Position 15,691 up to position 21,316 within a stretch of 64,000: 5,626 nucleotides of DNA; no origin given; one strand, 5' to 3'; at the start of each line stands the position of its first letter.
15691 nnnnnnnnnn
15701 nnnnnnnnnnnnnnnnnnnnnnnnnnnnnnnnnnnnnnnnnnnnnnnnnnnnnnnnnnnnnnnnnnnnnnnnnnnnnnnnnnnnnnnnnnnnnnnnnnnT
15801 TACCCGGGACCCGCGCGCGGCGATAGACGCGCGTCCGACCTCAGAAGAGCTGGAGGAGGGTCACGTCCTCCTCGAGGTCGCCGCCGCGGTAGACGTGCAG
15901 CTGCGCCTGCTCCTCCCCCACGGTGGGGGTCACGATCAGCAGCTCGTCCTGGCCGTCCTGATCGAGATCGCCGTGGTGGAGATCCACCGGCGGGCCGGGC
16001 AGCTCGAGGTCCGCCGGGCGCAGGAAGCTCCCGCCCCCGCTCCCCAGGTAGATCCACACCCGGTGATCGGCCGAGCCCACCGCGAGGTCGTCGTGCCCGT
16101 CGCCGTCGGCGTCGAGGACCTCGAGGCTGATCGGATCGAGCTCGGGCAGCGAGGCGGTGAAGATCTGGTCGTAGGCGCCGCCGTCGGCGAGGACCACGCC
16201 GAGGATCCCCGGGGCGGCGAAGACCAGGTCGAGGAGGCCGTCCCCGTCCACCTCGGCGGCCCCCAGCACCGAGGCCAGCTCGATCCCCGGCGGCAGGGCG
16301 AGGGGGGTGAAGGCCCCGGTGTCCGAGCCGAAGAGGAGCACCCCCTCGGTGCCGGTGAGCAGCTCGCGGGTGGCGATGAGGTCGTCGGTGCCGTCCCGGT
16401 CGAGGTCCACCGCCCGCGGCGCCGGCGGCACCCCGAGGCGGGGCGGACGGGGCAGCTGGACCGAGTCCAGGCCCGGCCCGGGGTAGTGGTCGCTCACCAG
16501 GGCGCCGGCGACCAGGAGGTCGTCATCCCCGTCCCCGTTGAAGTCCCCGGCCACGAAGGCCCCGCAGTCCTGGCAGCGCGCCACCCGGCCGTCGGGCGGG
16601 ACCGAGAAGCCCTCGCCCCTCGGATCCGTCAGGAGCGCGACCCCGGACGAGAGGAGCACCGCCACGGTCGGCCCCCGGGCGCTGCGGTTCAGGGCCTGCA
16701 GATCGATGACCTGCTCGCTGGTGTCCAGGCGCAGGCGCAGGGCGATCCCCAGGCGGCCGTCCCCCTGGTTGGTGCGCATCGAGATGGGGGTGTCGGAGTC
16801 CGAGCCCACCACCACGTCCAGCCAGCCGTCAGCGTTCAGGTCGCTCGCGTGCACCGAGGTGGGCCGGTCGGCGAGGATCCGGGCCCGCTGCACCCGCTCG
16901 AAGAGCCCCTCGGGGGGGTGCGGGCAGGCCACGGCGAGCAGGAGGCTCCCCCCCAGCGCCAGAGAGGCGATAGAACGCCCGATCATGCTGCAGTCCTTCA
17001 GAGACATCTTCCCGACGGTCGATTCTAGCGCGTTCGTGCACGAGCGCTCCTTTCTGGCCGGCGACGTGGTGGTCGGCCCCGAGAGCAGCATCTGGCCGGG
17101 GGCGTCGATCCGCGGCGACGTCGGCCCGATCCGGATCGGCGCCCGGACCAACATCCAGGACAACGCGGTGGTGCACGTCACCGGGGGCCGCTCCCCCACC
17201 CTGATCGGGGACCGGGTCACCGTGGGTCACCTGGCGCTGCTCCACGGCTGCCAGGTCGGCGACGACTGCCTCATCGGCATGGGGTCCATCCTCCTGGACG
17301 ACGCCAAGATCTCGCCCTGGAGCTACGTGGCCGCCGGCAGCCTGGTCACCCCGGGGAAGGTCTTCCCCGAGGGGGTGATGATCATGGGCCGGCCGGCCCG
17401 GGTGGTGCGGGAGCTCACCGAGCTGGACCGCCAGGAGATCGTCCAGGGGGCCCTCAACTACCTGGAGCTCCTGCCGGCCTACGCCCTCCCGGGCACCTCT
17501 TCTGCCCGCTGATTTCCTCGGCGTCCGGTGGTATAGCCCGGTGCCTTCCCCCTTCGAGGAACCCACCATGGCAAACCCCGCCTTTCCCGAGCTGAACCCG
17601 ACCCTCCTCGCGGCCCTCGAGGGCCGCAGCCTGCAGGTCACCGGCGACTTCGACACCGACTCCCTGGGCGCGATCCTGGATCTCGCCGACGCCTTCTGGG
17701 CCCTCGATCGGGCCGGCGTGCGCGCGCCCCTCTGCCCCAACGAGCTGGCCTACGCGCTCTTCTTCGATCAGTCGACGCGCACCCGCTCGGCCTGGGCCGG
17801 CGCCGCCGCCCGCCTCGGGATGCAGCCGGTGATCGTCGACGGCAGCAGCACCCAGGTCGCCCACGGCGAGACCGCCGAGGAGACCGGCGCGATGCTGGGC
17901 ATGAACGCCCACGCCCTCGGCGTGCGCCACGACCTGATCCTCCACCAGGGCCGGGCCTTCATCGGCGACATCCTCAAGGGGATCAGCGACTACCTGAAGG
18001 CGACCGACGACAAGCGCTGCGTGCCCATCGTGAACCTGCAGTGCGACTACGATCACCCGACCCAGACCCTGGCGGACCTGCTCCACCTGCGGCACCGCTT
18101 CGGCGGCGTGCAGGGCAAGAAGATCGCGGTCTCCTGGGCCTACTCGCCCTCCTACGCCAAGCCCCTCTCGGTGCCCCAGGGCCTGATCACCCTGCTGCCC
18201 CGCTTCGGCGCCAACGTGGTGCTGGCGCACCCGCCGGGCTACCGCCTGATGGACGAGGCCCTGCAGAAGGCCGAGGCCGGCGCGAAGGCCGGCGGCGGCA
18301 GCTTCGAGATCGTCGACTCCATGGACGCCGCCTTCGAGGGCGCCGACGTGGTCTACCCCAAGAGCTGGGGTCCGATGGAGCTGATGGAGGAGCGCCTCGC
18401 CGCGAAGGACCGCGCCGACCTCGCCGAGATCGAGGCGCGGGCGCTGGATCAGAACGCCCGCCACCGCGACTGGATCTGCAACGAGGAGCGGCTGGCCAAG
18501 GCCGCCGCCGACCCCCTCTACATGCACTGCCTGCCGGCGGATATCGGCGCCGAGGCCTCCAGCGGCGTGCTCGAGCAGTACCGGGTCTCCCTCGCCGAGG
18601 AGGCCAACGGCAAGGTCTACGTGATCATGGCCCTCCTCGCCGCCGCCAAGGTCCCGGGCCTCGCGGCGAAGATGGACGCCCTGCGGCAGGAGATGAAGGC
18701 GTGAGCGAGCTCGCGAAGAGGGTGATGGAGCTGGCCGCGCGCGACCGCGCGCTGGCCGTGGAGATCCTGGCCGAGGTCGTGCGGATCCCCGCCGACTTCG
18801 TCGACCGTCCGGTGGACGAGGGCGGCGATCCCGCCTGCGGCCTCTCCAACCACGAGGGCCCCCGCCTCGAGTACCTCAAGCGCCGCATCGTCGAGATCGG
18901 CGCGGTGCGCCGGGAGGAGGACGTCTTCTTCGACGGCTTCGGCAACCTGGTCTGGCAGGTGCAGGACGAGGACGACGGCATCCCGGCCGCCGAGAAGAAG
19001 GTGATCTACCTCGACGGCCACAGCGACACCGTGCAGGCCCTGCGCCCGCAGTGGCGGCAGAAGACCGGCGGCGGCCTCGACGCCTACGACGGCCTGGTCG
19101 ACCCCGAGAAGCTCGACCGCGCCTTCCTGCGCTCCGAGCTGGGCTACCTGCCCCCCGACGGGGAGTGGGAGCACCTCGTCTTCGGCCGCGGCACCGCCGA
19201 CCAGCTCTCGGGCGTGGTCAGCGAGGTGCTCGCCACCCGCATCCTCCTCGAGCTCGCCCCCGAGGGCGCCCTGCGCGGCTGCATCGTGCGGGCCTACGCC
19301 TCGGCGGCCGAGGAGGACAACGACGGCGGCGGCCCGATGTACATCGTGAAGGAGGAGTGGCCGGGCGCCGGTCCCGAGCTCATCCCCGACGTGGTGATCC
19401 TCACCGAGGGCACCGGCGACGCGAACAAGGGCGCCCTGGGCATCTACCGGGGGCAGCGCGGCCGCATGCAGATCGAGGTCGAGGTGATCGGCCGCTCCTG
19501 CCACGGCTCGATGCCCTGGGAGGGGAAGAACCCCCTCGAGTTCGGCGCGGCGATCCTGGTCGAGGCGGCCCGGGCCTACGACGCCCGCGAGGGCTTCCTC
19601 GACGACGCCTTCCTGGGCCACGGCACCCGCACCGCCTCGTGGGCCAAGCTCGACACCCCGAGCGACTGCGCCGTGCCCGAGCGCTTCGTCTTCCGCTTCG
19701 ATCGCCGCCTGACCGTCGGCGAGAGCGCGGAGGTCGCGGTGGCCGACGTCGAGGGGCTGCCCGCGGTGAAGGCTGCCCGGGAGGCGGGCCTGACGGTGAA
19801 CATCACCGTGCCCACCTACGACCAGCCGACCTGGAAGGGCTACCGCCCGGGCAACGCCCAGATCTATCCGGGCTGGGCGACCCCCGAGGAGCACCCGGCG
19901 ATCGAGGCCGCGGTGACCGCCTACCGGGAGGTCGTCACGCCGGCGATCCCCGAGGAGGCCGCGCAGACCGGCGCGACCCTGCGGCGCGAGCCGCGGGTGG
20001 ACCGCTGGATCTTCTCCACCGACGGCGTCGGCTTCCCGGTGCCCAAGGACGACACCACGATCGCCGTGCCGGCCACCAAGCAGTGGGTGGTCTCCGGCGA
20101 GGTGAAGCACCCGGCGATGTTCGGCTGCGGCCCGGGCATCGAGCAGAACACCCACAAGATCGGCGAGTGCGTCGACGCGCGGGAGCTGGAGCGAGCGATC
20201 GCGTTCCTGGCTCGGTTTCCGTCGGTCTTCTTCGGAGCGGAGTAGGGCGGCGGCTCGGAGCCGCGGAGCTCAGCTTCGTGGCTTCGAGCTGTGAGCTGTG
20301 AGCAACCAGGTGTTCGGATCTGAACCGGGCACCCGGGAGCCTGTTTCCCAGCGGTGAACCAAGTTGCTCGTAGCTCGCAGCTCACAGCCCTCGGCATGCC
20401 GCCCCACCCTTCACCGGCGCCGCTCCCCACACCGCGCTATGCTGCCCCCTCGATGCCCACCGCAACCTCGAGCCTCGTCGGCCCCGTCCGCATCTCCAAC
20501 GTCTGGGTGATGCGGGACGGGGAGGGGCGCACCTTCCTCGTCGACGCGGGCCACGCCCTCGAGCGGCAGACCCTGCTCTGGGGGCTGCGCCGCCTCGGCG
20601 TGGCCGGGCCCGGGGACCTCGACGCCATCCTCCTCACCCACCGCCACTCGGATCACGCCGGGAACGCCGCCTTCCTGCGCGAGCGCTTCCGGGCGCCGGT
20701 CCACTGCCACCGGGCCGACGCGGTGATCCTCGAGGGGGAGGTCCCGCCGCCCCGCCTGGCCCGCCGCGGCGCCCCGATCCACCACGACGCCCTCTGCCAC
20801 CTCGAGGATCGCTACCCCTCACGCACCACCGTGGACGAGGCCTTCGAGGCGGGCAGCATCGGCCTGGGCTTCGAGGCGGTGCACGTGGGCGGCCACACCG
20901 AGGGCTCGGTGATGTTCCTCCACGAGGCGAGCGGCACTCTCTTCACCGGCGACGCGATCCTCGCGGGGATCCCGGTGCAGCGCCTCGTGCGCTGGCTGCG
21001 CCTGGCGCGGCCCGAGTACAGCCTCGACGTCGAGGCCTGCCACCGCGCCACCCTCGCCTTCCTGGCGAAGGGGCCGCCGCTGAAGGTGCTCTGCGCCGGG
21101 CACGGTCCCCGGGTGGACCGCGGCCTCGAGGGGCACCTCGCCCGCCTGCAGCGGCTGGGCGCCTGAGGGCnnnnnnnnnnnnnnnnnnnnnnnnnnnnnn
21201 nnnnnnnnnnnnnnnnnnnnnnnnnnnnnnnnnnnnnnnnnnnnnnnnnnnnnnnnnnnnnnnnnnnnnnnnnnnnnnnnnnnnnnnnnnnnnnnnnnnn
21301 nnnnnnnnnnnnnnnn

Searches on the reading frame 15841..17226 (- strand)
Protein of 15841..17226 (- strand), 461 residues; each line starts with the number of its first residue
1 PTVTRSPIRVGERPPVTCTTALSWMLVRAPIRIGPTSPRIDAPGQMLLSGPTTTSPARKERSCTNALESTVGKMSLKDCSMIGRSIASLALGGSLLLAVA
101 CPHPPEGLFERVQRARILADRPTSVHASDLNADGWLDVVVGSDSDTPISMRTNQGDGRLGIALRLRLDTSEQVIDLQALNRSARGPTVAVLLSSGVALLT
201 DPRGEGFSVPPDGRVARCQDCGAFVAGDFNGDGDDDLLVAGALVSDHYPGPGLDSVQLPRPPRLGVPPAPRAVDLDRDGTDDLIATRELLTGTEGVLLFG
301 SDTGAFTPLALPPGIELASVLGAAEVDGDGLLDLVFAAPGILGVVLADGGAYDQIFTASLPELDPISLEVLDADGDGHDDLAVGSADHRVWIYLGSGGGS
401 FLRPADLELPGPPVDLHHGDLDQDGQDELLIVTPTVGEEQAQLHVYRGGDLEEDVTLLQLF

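Call 70: search_protein_families(library=pfam, proteins=[window:15841-17226:-], max_evalue=0.001)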
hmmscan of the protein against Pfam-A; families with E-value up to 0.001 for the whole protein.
window:15841-17226:- (461 aa): 2 families
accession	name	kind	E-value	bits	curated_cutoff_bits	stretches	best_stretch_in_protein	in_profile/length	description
PF13517.12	FG-GAP_3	-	6.3e-25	88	26.9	3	372-431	1-61/61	FG-GAP-like repeat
PF01839.29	FG-GAP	-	1.7e-22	79.3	22.1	3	122-158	2-33/37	FG-GAP repeat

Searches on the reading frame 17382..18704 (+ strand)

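Call 70: search_protein_families(library=pfam, proteins=[window:17382-18704:+], max_evalue=0.001)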
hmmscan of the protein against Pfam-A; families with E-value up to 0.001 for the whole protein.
window:17382-18704:+ (440 aa): 2 families
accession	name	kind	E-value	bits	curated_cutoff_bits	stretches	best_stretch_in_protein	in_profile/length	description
PF02729.26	OTCace_N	-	2e-22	80.3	29.9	1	84-237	3-147/148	Aspartate/ornithine carbamoyltransferase, carbamoyl-P binding domain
PF00185.30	OTCace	-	6.3e-22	78.7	29.4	1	266-421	17-156/157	Aspartate/ornithine carbamoyltransferase, Asp/Orn binding domain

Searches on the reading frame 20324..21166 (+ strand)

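Call 70: search_protein_families(library=pfam, proteins=[window:20324-21166:+], max_evalue=0.001)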
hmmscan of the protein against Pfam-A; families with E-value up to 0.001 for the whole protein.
window:20324-21166:+ (280 aa): 2 families
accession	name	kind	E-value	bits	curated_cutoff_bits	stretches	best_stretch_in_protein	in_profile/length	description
PF00753.33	Lactamase_B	-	2.2e-28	100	22.7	1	54-260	2-196/196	Metallo-beta-lactamase superfamily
PF12706.13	Lactamase_B_2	-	6.3e-09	36.1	27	1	69-155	1-83/200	Beta-lactamase superfamily domain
